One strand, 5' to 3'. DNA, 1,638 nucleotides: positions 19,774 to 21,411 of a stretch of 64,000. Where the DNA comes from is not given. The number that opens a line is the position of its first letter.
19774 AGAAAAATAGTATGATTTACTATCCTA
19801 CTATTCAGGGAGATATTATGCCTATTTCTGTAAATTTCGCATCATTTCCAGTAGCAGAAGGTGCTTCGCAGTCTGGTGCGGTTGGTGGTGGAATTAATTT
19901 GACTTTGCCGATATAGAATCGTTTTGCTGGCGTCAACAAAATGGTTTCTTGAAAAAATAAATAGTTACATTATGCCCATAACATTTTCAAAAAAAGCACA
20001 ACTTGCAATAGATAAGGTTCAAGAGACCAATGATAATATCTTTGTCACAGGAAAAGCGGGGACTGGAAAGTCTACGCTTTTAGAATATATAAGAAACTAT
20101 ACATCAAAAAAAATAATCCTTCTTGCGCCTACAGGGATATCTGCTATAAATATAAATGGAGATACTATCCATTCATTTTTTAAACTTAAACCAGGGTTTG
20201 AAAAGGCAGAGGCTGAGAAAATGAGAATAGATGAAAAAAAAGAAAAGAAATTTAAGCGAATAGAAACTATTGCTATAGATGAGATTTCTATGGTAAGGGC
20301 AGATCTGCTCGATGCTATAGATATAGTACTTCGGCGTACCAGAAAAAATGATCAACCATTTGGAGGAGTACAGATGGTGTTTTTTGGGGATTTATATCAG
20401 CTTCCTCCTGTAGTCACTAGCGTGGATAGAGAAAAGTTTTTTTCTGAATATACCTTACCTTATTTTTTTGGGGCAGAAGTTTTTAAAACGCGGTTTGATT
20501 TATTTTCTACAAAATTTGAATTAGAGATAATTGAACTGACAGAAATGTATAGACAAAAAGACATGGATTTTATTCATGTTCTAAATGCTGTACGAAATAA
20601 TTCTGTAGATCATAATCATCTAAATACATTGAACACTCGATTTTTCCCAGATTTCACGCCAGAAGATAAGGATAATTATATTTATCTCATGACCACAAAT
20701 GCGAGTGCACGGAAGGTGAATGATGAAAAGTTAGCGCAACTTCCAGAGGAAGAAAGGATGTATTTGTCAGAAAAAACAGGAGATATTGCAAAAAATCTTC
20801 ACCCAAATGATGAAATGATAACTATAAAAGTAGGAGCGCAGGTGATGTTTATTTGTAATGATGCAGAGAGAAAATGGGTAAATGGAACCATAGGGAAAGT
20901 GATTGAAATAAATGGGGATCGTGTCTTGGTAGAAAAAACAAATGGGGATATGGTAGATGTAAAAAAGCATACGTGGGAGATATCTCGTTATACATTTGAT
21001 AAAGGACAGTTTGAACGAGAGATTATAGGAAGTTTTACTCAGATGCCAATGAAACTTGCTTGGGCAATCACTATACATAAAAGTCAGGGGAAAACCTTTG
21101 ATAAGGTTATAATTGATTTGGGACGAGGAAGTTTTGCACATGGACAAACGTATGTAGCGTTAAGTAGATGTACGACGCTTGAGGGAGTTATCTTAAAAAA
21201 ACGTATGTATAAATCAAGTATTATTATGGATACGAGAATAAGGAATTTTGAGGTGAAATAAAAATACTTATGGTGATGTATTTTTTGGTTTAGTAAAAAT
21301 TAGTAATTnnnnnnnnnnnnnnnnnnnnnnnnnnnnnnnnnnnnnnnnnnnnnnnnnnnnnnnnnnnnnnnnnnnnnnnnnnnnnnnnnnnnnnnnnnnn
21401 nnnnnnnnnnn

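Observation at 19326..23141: Co-directional exonuclease - PIF1 helicase - unknown - DUF2130-like coiled-coil nuclease cluster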

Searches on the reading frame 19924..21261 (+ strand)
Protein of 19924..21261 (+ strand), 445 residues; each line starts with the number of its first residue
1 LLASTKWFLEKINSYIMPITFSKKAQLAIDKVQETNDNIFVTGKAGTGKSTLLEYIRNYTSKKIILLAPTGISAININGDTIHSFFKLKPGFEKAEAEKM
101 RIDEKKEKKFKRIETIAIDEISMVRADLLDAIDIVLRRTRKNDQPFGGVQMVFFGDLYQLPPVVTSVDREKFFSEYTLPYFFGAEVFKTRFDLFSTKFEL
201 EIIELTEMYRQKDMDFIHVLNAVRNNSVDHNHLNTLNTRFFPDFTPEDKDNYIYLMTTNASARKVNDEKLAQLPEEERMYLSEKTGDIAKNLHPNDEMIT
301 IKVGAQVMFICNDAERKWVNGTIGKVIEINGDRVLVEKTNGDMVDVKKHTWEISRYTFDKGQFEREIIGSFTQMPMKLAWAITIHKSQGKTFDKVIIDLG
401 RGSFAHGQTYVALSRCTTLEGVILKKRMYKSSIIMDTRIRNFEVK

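Call 3: search_protein_families(library=pfam, proteins=[window:19924-21261:+], max_evalue=0.01)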
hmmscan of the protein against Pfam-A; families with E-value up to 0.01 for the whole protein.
window:19924-21261:+ (445 aa): 15 families
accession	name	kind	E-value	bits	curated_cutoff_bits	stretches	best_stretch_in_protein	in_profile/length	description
PF05970.20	PIF1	-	1.2e-32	113.8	25.9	1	31-230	16-219/223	PIF1-like helicase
PF13245.12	AAA_19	-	2.7e-12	47.5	25.1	1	33-163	8-132/134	AAA domain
PF13604.12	AAA_30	-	1.7e-11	44.6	27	1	31-163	12-131/191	AAA domain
PF01443.25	Viral_helicase1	-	1.7e-06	28.4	21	0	371-417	172-221/228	Viral superfamily 1 RNA helicase core domain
PF02689.20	Herpes_Helicase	-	4.2e-06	25.5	27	1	381-425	732-777/808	Helicase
PF13479.12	AAA_24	-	8.3e-06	26.2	27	1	37-145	3-98/195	AAA domain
PF13538.12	UvrD_C_2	-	8.8e-06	25.9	27.4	1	378-415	1-44/52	UvrD-like helicase C-terminal domain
PF13401.12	AAA_22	-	0.00016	22.5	27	1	35-156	4-123/130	AAA domain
PF13191.12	AAA_16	-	0.00027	21.9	32.6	1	28-66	15-55/167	AAA ATPase domain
PF18335.7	SH3_13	-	0.0019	18.4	41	1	301-333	26-58/65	ATP-dependent RecD-like DNA helicase SH3 domain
PF13238.12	AAA_18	-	0.0024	18.8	29.4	1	39-79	1-25/128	AAA domain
PF13555.12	AAA_29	-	0.0028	17.8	27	0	35-53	21-39/61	P-loop containing region of AAA domain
PF00270.35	DEAD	-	0.0081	16.3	26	0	26-130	5-107/167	DEAD/DEAH box helicase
PF03266.21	NTPase_1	-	0.0082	16.4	23.9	0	38-63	1-26/168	NTPase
PF02736.25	Myosin_N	-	0.0093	16.2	27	0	324-348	18-42/45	Myosin N-terminal SH3-like domain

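Call 4: search_protein_families(library=padloc, proteins=[window:19924-21261:+], max_evalue=0.01)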
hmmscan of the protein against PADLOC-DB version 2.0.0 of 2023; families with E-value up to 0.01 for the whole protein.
window:19924-21261:+ (445 aa): 15 families
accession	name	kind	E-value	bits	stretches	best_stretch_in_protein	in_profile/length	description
PDLC05065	PDC-S68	-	4.3e-25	85.7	2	41-163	625-745/1221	-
PDLC01734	typeIV_RecD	-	8.4e-21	71.9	2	19-163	338-476/763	RecD_0_IVD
PDLC05064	PDC-S68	-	6.4e-19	65.2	2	10-227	675-887/1273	-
PDLC05066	PDC-S68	-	3.3e-17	59.8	2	40-163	597-721/1202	-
PDLC01148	RecD_like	-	4.3e-16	56.4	2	19-163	312-445/719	RecD/Tra ATPase fused to N-terminal HHH domain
PDLC05035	PDC-S53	-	7.7e-14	48.7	2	23-160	498-615/900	-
PDLC04475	PDC-M16A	-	1.6e-11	41.5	1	26-333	17-335/721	-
PDLC04476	PDC-M16A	-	4.1e-10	36.7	1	22-331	6-327/691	-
PDLC04474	PDC-M16A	-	3.9e-07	26.9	1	343-401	612-671/917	-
PDLC04140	mad8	-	0.00012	19.7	1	28-71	19-67/314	mads_8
PDLC04472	PDC-M16A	-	0.00016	18.1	0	34-81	237-288/930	-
PDLC00122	GajB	-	0.0021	15.1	0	31-53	11-33/502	UrvD helicase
PDLC00268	PtuA1|PtuA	-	0.0022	15.5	1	16-117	5-106/411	AAA ATPase domain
PDLC00104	GajB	-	0.0068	13.2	0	382-400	507-525/574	UrvD helicase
PDLC04471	PDC-M16A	-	0.0077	13.1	0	372-427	414-466/687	-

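Call 5: search_protein_families(library=ncbifam, proteins=[window:19924-21261:+], max_evalue=0.01)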
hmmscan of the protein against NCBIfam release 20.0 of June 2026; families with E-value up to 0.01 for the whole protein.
window:19924-21261:+ (445 aa): 10 families
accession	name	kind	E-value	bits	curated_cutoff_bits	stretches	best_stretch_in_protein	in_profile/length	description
TIGR01448.2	helicase_RecD2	equivalog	7.7e-24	83.8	500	2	18-163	314-450/713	SF1B family DNA helicase RecD2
TIGR01447.1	recD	equivalog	3.4e-14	52.3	310.15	1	42-401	200-548/597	exodeoxyribonuclease V subunit alpha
TIGR02768.1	TraA_Ti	equivalog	8.6e-14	50.8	590.45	1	249-415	570-706/751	Ti-type conjugative transfer relaxase TraA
NF010464.0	PRK13889.1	subfamily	3.4e-11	41.8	1015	2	297-416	597-693/992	conjugal transfer relaxase TraA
NF010402.0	PRK13826.1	subfamily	1.1e-07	30.2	1317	1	296-416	629-729/1102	Dtr system oriT relaxase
NF047389.1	ATPase_Sll1717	subfamily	0.00063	19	75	1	29-76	23-70/454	P-loop ATPase, Sll1717 family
NF000355.4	ribo_prot_ABC_F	equivalog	0.00063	18.7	380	1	34-67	337-372/499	ribosomal protection-like ABC-F family protein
NF008127.0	PRK10875.1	equivalog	0.0018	16.9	671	0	378-399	542-563/619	exodeoxyribonuclease V subunit alpha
TIGR01618.1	phage_P_loop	hypoth_equivalog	0.0053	16.4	138.75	0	30-153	6-122/220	phage nucleotide-binding protein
NF045998.1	cleave_ABC_plasm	equivalog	0.0088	14.3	500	1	20-61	477-518/673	Mbov_0121 family peptidase domain-containing ABC transporter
